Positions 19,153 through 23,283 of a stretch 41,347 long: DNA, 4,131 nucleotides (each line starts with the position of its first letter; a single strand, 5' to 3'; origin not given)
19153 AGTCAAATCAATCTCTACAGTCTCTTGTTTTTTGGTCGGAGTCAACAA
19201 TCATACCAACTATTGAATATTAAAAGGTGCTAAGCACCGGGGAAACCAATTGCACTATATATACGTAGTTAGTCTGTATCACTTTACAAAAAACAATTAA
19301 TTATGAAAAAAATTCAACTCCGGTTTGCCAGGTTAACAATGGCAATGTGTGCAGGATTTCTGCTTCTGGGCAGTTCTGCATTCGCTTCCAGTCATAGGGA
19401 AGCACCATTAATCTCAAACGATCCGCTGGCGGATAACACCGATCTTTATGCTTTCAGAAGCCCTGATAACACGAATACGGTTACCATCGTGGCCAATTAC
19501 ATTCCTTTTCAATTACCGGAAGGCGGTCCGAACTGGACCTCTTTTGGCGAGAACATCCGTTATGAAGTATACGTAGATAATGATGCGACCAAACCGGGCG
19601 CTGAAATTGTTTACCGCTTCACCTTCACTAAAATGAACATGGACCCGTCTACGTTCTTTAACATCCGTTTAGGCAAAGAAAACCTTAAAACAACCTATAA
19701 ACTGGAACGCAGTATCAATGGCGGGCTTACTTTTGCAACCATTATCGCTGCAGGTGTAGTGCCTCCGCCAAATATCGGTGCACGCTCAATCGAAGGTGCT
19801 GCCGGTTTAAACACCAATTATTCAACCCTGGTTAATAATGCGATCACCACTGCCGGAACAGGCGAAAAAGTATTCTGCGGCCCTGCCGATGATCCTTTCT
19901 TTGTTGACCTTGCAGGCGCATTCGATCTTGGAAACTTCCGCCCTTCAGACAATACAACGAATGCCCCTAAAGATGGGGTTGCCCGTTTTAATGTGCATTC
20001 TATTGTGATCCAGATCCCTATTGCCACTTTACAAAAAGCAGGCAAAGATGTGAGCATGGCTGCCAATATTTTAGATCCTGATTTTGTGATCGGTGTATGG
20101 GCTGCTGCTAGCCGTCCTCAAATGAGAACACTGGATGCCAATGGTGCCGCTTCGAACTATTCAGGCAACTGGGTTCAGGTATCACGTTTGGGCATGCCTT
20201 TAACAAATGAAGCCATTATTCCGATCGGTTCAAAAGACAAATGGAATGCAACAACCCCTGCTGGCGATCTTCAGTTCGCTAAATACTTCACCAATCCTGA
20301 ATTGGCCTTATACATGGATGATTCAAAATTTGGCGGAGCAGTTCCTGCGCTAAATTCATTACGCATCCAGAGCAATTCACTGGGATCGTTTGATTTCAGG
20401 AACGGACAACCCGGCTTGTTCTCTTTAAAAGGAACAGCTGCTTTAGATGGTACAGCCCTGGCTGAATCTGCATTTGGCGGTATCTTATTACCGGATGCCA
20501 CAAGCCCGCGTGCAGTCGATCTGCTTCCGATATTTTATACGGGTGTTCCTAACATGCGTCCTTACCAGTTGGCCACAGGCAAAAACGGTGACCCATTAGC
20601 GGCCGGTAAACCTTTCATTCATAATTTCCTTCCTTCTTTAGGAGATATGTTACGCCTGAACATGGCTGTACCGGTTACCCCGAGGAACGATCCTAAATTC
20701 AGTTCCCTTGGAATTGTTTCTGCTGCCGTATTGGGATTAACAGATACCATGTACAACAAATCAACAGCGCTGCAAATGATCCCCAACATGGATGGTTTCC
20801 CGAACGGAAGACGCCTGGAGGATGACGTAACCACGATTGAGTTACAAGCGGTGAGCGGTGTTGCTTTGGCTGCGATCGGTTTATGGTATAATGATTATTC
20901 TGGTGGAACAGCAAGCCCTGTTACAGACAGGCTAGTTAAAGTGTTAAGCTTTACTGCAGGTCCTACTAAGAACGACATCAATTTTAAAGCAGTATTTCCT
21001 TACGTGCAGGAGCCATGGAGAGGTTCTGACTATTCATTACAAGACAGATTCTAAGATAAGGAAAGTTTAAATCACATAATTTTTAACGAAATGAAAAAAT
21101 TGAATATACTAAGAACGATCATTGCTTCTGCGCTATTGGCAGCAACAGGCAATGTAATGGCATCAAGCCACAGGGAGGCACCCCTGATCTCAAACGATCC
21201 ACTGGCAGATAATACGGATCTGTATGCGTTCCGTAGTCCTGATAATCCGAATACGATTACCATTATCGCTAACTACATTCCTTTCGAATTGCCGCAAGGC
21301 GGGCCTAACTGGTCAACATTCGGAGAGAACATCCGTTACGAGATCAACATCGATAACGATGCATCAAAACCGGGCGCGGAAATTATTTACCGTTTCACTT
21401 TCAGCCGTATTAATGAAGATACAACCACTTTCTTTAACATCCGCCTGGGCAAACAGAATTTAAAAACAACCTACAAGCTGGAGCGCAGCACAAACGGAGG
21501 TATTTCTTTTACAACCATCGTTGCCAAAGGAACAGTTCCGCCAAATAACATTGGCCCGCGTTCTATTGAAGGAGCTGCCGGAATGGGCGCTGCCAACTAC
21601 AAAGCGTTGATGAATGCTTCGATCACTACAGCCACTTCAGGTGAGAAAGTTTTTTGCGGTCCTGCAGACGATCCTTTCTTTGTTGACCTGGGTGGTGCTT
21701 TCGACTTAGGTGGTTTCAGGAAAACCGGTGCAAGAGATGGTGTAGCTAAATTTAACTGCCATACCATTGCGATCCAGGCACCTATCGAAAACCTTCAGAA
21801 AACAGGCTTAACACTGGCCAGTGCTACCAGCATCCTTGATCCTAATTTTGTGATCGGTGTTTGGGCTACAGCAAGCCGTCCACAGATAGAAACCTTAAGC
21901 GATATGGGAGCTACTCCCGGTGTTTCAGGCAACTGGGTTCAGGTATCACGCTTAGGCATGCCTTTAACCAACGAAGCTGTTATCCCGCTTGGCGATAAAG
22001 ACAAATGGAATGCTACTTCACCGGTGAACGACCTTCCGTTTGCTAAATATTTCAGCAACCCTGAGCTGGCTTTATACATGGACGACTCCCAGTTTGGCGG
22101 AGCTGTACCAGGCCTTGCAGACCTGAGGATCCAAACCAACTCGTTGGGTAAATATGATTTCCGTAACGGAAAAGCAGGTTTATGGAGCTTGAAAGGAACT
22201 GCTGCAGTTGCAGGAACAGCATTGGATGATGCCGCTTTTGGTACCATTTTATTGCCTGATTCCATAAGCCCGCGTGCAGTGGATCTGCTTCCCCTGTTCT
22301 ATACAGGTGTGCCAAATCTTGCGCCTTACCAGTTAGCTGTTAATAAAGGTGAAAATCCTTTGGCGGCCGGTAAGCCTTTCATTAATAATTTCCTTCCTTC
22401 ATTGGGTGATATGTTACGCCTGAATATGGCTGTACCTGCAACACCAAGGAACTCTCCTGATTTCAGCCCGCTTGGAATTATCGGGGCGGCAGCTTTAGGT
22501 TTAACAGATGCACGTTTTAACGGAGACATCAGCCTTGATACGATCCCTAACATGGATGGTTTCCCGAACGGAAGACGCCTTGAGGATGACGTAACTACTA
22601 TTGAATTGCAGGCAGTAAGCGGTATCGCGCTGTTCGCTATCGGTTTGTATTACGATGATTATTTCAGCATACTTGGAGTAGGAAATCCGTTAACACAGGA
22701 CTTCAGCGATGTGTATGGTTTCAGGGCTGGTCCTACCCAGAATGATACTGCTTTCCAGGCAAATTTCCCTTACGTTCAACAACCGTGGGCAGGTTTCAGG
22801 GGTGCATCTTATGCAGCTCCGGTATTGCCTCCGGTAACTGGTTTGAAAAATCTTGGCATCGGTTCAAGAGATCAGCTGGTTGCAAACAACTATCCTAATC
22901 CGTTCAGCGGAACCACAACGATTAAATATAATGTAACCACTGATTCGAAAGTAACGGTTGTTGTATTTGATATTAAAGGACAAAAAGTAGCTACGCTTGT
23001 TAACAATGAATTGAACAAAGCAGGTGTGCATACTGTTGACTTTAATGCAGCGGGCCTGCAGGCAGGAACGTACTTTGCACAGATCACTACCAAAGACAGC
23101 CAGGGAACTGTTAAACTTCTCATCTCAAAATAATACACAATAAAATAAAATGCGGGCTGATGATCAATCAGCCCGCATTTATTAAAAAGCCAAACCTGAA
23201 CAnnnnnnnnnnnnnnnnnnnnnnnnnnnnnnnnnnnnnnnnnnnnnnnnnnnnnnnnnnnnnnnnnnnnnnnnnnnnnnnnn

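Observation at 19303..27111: Candidate protein-based metal scavenging and import module: two DUF4331 paralogs, a TPR lipoprotein, a His/Met-rich mini-lipoprotein and a TonB-dependent transporter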

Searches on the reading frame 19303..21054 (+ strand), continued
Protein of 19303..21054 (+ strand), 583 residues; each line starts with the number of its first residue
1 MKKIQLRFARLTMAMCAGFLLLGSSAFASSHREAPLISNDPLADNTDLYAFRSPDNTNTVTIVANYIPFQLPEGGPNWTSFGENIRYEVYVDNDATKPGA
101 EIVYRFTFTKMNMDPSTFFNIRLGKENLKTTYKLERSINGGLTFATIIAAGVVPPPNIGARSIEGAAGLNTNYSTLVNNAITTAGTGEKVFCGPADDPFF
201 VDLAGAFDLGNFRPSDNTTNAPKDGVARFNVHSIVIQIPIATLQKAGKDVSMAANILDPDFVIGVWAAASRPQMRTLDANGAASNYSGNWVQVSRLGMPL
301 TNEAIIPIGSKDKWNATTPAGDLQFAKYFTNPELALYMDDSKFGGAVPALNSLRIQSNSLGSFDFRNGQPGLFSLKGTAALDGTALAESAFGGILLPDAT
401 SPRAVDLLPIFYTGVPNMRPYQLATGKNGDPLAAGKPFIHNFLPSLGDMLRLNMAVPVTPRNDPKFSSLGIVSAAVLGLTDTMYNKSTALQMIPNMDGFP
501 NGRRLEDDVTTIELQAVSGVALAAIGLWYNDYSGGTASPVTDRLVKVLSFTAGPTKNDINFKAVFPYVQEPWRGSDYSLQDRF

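Call 90: search_solved_structures(query=A1, max_evalue=1)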
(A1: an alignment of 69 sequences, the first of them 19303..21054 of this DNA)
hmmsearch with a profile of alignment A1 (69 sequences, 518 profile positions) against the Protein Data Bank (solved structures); distinct sequences matched with E-value up to 1: 0.

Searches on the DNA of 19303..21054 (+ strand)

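Call 68: search_rna_families(sources=[L001, L007, L013, L016, L080, L063], threshold=gathering)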
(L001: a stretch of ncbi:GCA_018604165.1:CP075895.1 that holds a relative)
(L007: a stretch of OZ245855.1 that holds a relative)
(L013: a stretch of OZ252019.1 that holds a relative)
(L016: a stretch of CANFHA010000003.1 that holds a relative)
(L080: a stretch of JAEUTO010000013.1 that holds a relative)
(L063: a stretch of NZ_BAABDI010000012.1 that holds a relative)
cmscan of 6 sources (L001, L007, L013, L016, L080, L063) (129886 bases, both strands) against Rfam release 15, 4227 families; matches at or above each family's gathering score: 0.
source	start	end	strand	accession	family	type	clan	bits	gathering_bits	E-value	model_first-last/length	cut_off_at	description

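Call 69: search_rna_families(sources=[L082, L083, L084, L107, L137, L122, L097, L118, L141], threshold=gathering)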
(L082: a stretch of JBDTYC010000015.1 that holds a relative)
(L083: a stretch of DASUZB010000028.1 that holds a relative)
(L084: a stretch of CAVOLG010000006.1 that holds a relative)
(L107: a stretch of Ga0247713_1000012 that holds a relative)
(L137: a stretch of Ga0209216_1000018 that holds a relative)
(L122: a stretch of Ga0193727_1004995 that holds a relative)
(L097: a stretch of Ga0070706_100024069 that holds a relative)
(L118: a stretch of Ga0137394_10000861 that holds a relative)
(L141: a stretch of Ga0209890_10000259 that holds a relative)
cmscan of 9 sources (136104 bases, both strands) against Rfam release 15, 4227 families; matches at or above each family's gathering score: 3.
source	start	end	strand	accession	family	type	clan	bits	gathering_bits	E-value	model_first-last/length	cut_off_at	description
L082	2246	2317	+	RF00005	tRNA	Gene; tRNA;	CL00001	67.7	29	2.8e-12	1-71/71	no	tRNA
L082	3538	3621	+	RF03169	c-di-GMP-II-GAG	Cis-reg; riboswitch;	CL00127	67.7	40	4.9e-11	1-86/86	no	c-di-GMP-II-GAG riboswitch aptamer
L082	3732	3803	-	RF00005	tRNA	Gene; tRNA;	CL00001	47.3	29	1.2e-06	1-71/71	no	tRNA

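Call 70: search_rna_families(sources=[L089, L091, L093, L094, L096, L097, L098, L101, L105, L113, L114, L115, L119, L120, L121, L127, L132, L133, L138, L139], threshold=gathering)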
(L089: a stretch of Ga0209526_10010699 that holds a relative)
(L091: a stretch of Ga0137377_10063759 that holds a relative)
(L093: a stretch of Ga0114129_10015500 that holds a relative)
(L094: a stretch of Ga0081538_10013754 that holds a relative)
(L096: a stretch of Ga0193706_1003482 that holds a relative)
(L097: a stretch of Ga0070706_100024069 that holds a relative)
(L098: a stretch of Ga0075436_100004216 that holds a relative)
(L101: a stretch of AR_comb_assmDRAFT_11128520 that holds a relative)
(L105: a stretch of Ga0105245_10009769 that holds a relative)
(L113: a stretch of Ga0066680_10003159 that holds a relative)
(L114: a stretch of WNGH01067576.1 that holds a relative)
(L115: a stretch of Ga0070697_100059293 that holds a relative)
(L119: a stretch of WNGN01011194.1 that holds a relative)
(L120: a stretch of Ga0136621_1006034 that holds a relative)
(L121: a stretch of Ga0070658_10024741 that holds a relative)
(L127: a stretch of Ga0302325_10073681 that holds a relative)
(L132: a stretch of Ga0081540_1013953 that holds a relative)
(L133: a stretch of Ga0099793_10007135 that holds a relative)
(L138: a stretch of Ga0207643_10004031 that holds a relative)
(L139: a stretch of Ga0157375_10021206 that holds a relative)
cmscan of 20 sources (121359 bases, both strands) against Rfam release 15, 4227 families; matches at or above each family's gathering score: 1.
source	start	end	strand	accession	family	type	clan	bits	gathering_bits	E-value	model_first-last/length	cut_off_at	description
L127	2293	2366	+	RF00005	tRNA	Gene; tRNA;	CL00001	67.1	29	3.7e-12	1-71/71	no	tRNA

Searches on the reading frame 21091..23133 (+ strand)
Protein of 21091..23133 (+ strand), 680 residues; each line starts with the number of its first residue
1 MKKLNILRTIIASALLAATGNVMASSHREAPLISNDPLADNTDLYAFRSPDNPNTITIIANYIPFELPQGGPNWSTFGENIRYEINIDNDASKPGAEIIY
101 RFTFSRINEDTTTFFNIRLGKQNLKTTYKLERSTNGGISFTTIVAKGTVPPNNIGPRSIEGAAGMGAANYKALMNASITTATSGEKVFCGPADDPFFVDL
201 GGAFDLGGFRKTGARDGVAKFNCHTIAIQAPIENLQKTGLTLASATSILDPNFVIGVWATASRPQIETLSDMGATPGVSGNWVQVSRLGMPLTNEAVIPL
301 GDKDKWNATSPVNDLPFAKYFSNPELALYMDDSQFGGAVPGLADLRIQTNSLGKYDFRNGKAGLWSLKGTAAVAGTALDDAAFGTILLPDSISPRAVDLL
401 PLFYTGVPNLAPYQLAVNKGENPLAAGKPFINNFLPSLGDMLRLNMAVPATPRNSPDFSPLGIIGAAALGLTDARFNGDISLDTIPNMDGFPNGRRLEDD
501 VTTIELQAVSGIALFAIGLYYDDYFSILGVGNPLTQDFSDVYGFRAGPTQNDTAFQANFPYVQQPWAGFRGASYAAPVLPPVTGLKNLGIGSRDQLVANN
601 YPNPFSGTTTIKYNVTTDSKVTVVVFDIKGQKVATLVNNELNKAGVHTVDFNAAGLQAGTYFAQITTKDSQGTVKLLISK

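Call 3: search_protein_families(library=pfam, proteins=[window:21091-23133:+], max_evalue=0.01)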
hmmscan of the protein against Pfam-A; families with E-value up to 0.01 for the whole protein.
window:21091-23133:+ (680 aa): 3 families
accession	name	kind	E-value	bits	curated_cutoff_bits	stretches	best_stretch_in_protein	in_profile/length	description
PF14224.11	DUF4331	-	1.9e-125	419.9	27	1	25-565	1-421/421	Domain of unknown function (DUF4331)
PF18962.6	Por_Secre_tail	-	3e-11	43.9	27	1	601-678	2-75/75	Secretion system C-terminal sorting domain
PF13860.13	FlgD_ig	-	0.0067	16.8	27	0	608-669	11-77/79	FlgD Ig-like domain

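Call 4: search_protein_families(library=ncbifam, proteins=[window:21091-23133:+], max_evalue=0.01)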
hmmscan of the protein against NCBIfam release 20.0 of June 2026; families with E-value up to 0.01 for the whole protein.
window:21091-23133:+ (680 aa): 4 families
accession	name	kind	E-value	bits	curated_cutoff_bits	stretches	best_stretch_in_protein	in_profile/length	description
TIGR04183.1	Por_Secre_tail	domain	7.6e-12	45.1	23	1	601-678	2-71/72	T9SS type A sorting domain-containing protein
NF052323.1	T9SSA_dep_M6i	equivalog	4.9e-10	38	600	1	599-673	959-1032/1043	T9SS-dependent M6-like inactivated metalloprotease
NF038113.1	T9SSA_dep_M36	equivalog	2e-09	36.2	885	1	599-678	794-868/869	T9SS-dependent M36 family metallopeptidase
NF033707.1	T9SS_sortase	equivalog_domain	0.0027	15.4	420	1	599-669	1000-1079/1095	type IX secretion system sortase PorU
